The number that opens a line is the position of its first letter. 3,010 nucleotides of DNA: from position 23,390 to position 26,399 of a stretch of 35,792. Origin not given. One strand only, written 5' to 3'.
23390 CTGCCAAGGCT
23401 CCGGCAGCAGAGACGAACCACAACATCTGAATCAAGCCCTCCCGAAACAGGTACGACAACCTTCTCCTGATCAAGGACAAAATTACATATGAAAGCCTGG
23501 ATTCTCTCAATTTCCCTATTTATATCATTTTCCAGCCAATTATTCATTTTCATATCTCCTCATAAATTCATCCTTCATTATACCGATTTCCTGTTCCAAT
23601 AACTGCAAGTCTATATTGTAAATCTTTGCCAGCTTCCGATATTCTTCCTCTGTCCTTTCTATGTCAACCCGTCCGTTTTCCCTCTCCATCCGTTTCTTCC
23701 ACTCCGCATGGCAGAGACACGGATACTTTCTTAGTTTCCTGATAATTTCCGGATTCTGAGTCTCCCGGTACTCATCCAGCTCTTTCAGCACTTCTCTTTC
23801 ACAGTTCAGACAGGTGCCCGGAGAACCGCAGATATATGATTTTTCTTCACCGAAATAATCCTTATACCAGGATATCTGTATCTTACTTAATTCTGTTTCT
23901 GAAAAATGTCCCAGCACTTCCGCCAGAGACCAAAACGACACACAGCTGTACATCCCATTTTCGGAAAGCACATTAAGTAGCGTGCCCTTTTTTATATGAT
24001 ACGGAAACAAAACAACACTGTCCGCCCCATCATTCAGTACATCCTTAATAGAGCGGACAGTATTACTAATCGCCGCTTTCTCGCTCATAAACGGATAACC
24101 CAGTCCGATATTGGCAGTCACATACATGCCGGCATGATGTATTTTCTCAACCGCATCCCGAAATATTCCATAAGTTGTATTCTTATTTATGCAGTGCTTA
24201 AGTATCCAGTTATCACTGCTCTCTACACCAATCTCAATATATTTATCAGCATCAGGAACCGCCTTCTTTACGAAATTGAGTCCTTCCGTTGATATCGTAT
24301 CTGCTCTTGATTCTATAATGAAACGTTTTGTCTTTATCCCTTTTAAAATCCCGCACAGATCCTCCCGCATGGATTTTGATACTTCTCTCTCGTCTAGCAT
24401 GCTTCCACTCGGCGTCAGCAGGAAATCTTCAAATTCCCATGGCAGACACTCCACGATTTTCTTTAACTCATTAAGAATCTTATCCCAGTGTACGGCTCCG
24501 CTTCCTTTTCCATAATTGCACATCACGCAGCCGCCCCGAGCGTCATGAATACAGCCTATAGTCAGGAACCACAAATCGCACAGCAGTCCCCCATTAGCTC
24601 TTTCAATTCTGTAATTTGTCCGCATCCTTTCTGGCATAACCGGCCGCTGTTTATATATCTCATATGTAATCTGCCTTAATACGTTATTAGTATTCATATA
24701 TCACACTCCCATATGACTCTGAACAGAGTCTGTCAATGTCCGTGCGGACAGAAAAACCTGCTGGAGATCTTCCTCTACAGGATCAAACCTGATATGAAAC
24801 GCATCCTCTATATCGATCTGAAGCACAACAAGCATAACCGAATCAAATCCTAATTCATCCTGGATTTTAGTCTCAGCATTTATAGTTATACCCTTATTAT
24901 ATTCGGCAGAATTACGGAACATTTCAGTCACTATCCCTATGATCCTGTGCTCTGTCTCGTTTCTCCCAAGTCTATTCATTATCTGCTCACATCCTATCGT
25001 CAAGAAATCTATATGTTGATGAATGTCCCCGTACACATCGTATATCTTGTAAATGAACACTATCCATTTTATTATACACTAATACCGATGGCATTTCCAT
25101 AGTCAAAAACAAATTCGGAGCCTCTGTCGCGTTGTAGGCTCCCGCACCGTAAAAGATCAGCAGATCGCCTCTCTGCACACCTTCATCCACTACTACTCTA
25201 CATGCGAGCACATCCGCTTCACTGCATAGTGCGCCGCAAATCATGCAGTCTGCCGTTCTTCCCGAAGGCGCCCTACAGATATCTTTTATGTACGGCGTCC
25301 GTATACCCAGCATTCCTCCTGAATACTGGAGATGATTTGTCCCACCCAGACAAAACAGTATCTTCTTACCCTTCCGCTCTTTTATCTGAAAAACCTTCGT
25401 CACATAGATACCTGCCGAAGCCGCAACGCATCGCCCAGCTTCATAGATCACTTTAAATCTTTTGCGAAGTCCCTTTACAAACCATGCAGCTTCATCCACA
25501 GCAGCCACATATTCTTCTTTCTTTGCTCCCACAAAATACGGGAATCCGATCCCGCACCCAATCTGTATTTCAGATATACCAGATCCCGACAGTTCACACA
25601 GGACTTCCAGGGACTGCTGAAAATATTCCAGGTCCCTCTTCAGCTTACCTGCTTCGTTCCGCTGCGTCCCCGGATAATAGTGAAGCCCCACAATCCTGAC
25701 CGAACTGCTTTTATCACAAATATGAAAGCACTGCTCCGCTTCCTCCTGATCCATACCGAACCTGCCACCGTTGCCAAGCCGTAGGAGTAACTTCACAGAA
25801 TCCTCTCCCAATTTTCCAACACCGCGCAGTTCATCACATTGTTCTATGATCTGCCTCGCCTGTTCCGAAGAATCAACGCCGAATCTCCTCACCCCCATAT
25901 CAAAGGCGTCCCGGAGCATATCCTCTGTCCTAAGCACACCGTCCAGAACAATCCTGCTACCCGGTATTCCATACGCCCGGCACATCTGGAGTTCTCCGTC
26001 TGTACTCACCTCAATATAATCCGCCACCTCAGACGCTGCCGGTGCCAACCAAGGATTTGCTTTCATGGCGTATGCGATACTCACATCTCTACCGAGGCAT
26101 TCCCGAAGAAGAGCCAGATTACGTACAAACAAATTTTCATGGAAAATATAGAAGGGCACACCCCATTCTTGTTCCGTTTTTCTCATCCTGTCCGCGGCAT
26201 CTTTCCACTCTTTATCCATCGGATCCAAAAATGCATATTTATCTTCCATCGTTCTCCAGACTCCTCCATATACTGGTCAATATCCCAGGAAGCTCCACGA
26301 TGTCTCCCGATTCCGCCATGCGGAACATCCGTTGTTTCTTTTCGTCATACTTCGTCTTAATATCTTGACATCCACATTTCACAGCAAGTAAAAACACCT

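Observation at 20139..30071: Carrier-protein-dependent tailoring operon plus a membrane pentapeptide-repeat protein, inserted as a cassette inside a defence island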

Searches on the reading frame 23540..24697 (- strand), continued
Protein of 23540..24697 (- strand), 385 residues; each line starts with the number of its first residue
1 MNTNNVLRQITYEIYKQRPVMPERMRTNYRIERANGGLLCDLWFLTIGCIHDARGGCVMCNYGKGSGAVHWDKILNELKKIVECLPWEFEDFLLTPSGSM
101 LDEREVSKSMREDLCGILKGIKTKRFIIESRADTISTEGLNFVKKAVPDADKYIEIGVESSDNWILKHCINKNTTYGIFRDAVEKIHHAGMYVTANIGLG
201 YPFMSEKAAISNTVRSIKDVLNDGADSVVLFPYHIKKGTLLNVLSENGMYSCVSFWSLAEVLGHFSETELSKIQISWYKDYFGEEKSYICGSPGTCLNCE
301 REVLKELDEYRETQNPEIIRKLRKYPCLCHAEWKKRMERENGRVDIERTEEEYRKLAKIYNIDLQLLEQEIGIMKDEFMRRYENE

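Call 73: find_encoding_contigs(protein=P0016, flank=10000, max_places=2)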
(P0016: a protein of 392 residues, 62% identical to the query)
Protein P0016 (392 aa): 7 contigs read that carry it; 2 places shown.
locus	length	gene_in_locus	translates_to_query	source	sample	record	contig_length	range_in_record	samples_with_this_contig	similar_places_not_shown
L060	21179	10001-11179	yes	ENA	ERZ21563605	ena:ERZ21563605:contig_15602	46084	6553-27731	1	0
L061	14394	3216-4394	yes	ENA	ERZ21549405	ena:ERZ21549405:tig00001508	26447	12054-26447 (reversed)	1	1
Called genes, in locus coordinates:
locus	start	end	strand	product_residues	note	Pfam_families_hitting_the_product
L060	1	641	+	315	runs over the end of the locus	PF00535:Glycos_transf_2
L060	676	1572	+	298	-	PF00483:NTP_transferase, PF12804:NTP_transf_3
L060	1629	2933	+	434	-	PF02463:SMC_N (weak), PF13175:AAA_15, PF13476:AAA_23 (faint), PF13304:AAA_21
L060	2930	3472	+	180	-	-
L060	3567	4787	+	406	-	PF22769:DCD, PF05014:Nuc_deoxyrib_tr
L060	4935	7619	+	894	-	PF23894:LD_SV2 (faint), PF13576:Pentapeptide_3 (faint), PF13599:Pentapeptide_4 (weak), PF00805:Pentapeptide (weak), PF13599:Pentapeptide_4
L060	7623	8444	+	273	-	-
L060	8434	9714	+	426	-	PF00278:Orn_DAP_Arg_deC, PF01168:Ala_racemase_N, PF02784:Orn_Arg_deC_N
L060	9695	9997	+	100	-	PF00550:PP-binding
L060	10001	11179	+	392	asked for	PF04055:Radical_SAM (weak)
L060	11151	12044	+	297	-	PF02540:NAD_synthase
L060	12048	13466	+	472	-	PF00501:AMP-binding, PF13193:AMP-binding_C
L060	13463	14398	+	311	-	-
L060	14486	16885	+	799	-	-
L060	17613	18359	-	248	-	PF01695:IstB_IS21, PF00308:Bac_DnaA (weak)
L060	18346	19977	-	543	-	PF22483:Mu-transpos_C_2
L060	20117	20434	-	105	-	PF20323:DUF6618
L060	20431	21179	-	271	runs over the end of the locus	PF13401:AAA_22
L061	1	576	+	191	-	?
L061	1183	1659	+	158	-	-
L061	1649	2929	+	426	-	PF00278:Orn_DAP_Arg_deC, PF01168:Ala_racemase_N, PF02784:Orn_Arg_deC_N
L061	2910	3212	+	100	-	PF00550:PP-binding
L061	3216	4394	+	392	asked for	PF04055:Radical_SAM (weak)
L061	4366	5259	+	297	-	PF02540:NAD_synthase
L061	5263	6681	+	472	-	PF00501:AMP-binding, PF13193:AMP-binding_C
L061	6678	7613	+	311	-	-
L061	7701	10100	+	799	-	-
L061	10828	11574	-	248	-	PF01695:IstB_IS21, PF00308:Bac_DnaA (weak)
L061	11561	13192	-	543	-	PF22483:Mu-transpos_C_2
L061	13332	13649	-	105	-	PF20323:DUF6618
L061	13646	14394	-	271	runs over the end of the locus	PF13401:AAA_22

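Call 76: search_protein_families(library=pfam, alignment_id=A6, max_evalue=0.00001)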
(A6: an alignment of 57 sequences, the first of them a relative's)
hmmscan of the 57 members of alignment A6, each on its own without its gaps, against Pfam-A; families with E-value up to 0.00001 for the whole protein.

A. member 1, L013:232-1467:+ (411 aa): 1 family
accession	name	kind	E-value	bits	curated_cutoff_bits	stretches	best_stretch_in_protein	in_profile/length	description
PF00149.33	Metallophos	-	7.5e-13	49.8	21.5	1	7-230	3-191/191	Calcineurin-like phosphoesterase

B. families by the number of members that match (of 57 scanned): 67 families (the first 25 are shown)
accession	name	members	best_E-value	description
PF00149.33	Metallophos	3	1.2e-16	Calcineurin-like phosphoesterase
PF00361.26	Proton_antipo_M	2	5.4e-49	NADH:quinone oxidoreductase/Mrp antiporter, TM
PF00015.26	MCPsignal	2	4.2e-28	Methyl-accepting chemotaxis protein (MCP) signalling domain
PF00528.27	BPD_transp_1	2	7.5e-19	Binding-protein-dependent transport system inner membrane component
PF00132.30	Hexapep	2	2.2e-16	Bacterial transferase hexapeptide (six repeats)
PF14602.12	Hexapep_2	2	5.6e-14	Hexapeptide repeat of succinyl-transferase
PF12850.12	Metallophos_2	2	3.5e-07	Calcineurin-like phosphoesterase superfamily domain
PF02065.24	Melibiase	1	3.4e-143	Melibiase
PF09818.15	ABC_ATPase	1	2e-125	P-loop domain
PF05816.16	TelA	1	2.4e-124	Toxic anion resistance protein (TelA)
PF16875.11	Glyco_hydro_36N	1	4.9e-81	Glycosyl hydrolase family 36 N-terminal domain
PF07944.18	Beta-AFase-like_GH127_cat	1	1.2e-79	Beta-L-arabinofuranosidase, GH127 catalytic domain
PF19553.4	DUF6076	1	8.9e-57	Family of unknown function (DUF6076)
PF10114.15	PocR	1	1.5e-55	Sensory domain found in PocR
PF20446.3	ABC_N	1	9.8e-51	ATPase of the ABC class N-terminal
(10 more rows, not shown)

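Call 87: find_encoding_contigs(protein=P0099, flank=10000, max_places=1)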
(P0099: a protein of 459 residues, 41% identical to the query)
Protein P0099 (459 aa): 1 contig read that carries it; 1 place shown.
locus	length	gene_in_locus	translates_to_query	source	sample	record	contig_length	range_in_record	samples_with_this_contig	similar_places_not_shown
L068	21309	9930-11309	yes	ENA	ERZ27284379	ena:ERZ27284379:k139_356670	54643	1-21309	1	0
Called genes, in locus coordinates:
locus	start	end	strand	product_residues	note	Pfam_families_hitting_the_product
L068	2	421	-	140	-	?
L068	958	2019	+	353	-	-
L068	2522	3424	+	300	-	PF02230:Abhydrolase_2 (faint), PF00561:Abhydrolase_1, PF12146:Hydrolase_4, PF12697:Abhydrolase_6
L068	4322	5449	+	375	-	-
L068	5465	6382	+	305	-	PF04055:Radical_SAM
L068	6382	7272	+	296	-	PF00291:PALP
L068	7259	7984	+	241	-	PF13489:Methyltransf_23 (weak), PF08241:Methyltransf_11, PF13649:Methyltransf_25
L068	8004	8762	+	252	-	-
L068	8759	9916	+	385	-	PF00278:Orn_DAP_Arg_deC, PF01168:Ala_racemase_N (weak), PF02784:Orn_Arg_deC_N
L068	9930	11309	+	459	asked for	PF00550:PP-binding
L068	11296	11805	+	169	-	-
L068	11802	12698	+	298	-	PF02540:NAD_synthase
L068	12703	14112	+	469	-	PF00501:AMP-binding, PF13193:AMP-binding_C (weak)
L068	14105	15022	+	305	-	-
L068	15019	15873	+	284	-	PF08541:ACP_syn_III_C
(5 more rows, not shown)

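Call 88: find_encoding_contigs(protein=P0041, flank=8000, max_places=1)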
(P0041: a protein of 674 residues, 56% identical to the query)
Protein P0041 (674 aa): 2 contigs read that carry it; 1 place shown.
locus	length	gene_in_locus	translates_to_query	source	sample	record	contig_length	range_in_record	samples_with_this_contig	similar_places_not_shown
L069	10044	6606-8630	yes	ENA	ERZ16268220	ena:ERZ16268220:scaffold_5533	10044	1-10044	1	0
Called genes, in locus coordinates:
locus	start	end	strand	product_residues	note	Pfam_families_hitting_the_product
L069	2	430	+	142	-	?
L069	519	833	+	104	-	PF20247:DUF6602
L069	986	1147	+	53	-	-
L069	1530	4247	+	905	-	PF13576:Pentapeptide_3 (faint), PF00805:Pentapeptide (weak), PF13599:Pentapeptide_4 (weak), PF00805:Pentapeptide (weak), PF13599:Pentapeptide_4 (weak)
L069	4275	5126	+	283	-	-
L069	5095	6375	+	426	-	PF00278:Orn_DAP_Arg_deC, PF01168:Ala_racemase_N, PF02784:Orn_Arg_deC_N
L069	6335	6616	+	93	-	PF00550:PP-binding (weak)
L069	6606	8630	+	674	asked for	PF04055:Radical_SAM (weak), PF02540:NAD_synthase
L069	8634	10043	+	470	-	?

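Call 91: search_protein_representatives(protein=window:23540-24697:-)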
Query: 385 residues. Proteins with E-value up to 0.001 (for the whole library): 1104; up to 1e-10: 646; up to 1e-30: 138. The best 150 are listed.
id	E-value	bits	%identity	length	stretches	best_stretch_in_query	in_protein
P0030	3.1e-152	523.2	60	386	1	1-378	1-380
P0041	3.0e-146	503.5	56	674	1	1-378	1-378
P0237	7.9e-119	413.2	35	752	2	2-377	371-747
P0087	8.2e-105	367.1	44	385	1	2-380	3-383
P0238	1.2e-91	323.7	31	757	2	3-356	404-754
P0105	9.9e-89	314.2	49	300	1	85-378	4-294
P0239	5.1e-87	308.5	40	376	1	4-378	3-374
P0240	4.0e-82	292.4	38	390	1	4-377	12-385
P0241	4.3e-81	289.0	46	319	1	59-375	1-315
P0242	5.1e-80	285.5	39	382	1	3-375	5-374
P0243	3.6e-78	279.4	54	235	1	148-381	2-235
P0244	7.5e-77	275.1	37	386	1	4-378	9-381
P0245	6.9e-75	268.6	36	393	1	3-379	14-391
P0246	1.0e-72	261.4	31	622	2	35-364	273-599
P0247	1.9e-66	240.8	35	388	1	8-382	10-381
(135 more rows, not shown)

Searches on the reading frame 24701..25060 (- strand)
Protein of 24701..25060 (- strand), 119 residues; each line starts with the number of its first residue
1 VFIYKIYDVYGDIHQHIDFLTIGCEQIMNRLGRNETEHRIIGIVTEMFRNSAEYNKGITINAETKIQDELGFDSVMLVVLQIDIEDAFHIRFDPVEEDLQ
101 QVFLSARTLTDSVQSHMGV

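Call 4: search_protein_families(library=pfam, proteins=[window:24701-25060:-], max_evalue=0.01)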
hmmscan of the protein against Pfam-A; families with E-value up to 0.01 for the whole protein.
window:24701-25060:- (119 aa): 1 family
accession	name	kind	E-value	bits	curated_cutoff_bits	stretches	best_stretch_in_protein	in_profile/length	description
PF00550.31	PP-binding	-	0.00017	22.2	20.8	1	59-95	17-52/67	Phosphopantetheine attachment site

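Call 5: search_protein_families(library=ncbifam, proteins=[window:24701-25060:-], max_evalue=0.1)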
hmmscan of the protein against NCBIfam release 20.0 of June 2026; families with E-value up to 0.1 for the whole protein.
window:24701-25060:- (119 aa): 11 families
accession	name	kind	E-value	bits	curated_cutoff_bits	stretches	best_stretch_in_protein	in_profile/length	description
NF009104.0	PRK12449.1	equivalog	6.4e-08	32.4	70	1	38-101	4-64/80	acyl carrier protein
NF002150.0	PRK00982.1-4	subfamily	0.00033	20.8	66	1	59-95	24-60/80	acyl carrier protein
NF058660.1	cispen_ACP_AmcB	equivalog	0.00079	19.6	80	1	59-114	22-76/80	cispentacin biosynthesis acyl carrier protein AmcB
NF002148.0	PRK00982.1-2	subfamily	0.0015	18.3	71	1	36-93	5-57/79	acyl carrier protein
NF005798.0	PRK07639.1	equivalog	0.0081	16.6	100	1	39-113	5-78/91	petrobactin biosynthesis protein AsbD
NF040636.1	AcpM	exception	0.011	15.7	146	1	59-114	24-73/93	meromycolate extension acyl carrier protein AcpM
NF005079.0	PRK06508.1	equivalog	0.027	14.8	83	1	46-102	10-64/93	acyl carrier protein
TIGR00517.1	acyl_carrier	equivalog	0.028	14.3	70.45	1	39-91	3-54/77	acyl carrier protein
NF004533.0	PRK05883.1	equivalog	0.03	14.1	72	1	59-99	42-80/100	acyl carrier protein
NF006617.0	PRK09184.1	subfamily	0.059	13.4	70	1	59-116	35-93/96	phosphopantetheine-binding protein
NF002149.0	PRK00982.1-3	equivalog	0.074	13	106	0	59-92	22-55/78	acyl carrier protein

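Call 6: search_protein_families(library=padloc, proteins=[window:24701-25060:-], max_evalue=0.01)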
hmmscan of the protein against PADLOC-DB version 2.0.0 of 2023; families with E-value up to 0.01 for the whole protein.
window:24701-25060:- (119 aa): 0 families

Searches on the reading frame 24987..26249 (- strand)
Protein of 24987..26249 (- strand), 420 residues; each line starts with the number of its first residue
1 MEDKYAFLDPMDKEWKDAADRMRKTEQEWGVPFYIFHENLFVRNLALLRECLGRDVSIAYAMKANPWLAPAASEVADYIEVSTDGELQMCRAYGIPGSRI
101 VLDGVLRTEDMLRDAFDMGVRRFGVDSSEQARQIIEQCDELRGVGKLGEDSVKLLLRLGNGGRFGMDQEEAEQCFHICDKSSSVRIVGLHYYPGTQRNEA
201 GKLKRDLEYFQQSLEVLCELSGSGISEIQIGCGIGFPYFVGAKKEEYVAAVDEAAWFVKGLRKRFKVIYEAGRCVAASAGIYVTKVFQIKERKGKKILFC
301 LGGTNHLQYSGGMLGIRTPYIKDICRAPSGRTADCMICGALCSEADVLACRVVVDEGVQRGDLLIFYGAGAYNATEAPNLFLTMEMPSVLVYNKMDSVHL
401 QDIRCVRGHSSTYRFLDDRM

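Call 4: search_protein_families(library=pfam, proteins=[window:24987-26249:-], max_evalue=0.01)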
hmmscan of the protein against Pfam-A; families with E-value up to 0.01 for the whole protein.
window:24987-26249:- (420 aa): 3 families
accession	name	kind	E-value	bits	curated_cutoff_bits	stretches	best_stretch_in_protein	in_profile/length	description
PF02784.22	Orn_Arg_deC_N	-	3e-16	60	23.4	1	42-277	5-247/247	Pyridoxal-dependent decarboxylase, pyridoxal binding domain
PF01168.26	Ala_racemase_N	-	3.2e-09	37.3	24.1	1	42-217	7-181/220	Alanine racemase, N-terminal domain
PF00278.28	Orn_DAP_Arg_deC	-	4.7e-09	36.8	23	1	210-370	5-95/95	Pyridoxal-dependent decarboxylase, C-terminal sheet domain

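Call 5: search_protein_families(library=ncbifam, proteins=[window:24987-26249:-], max_evalue=0.1)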
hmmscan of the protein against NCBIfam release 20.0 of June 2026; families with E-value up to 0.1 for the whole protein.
window:24987-26249:- (420 aa): 4 families
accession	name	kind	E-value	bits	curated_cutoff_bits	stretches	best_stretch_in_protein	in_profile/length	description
TIGR03099.1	dCO2ase_PEP1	hypoth_equivalog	2.4e-46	158.6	478.45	1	27-385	20-391/398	pyridoxal-dependent decarboxylase, exosortase A system-associated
TIGR01048.1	lysA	equivalog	6.3e-38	130.4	297.9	1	22-394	16-398/417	diaminopimelate decarboxylase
NF006515.0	PRK08961.1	equivalog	1.1e-17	63.3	802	1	15-375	488-843/861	bifunctional aspartate kinase/diaminopimelate decarboxylase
NF052544.1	OrLyDeCDokD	equivalog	1.4e-12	46.9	700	1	26-292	37-325/461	ornithine/lysine decarboxylase DokD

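Call 6: search_protein_families(library=padloc, proteins=[window:24987-26249:-], max_evalue=0.01)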
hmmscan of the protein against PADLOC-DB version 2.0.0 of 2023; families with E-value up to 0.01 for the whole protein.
window:24987-26249:- (420 aa): 0 families

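Call 49: search_solved_structures(query=window:24987-26249:-, max_evalue=0.00001, show_alignments=1)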
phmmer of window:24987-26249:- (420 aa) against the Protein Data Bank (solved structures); distinct sequences matched with E-value up to 0.00001: 32.
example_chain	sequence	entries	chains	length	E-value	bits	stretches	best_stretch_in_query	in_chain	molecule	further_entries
2p3e_A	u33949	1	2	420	1.1e-29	106.9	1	19-393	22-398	Diaminopimelate decarboxylase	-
1tuf_A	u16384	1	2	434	9.9e-21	77.4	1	27-380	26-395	Diaminopimelate decarboxylase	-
1twi_A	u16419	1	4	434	9.9e-21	77.4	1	27-380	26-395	Diaminopimelate decarboxylase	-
2j66_A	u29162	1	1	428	2.3e-20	76.2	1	28-388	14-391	BTRK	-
7ru7_A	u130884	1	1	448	2.5e-20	76.1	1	27-388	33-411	L-glutamyl-[BtrI acyl-carrier protein] decarboxylase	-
3vab_A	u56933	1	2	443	6.3e-19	71.5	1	28-390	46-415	Diaminopimelate decarboxylase 1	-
2yxx_A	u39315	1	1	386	1.2e-18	70.5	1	20-391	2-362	Diaminopimelate decarboxylase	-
6knh_A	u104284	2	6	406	2.6e-18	69.4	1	42-390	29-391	Probable diaminopimelate decarboxylase protein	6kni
6knk_A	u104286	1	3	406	1.7e-17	66.8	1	43-390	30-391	Probable diaminopimelate decarboxylase protein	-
3n2b_A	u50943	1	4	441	7.2e-16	61.4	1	26-391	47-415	Diaminopimelate decarboxylase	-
2plj_A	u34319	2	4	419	1.5e-15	60.4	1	26-379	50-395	lysine/ornithine decarboxylase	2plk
4xg1_A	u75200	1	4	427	3.9e-15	59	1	27-389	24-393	Diaminopimelate decarboxylase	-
3c5q_A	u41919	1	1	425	1.9e-13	53.4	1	29-378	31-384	Diaminopimelate decarboxylase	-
2qgh_A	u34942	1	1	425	3.1e-13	52.7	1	29-378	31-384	Diaminopimelate decarboxylase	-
5gjm_A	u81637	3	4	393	6.7e-10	41.7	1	31-379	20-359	Lysine/ornithine decarboxylase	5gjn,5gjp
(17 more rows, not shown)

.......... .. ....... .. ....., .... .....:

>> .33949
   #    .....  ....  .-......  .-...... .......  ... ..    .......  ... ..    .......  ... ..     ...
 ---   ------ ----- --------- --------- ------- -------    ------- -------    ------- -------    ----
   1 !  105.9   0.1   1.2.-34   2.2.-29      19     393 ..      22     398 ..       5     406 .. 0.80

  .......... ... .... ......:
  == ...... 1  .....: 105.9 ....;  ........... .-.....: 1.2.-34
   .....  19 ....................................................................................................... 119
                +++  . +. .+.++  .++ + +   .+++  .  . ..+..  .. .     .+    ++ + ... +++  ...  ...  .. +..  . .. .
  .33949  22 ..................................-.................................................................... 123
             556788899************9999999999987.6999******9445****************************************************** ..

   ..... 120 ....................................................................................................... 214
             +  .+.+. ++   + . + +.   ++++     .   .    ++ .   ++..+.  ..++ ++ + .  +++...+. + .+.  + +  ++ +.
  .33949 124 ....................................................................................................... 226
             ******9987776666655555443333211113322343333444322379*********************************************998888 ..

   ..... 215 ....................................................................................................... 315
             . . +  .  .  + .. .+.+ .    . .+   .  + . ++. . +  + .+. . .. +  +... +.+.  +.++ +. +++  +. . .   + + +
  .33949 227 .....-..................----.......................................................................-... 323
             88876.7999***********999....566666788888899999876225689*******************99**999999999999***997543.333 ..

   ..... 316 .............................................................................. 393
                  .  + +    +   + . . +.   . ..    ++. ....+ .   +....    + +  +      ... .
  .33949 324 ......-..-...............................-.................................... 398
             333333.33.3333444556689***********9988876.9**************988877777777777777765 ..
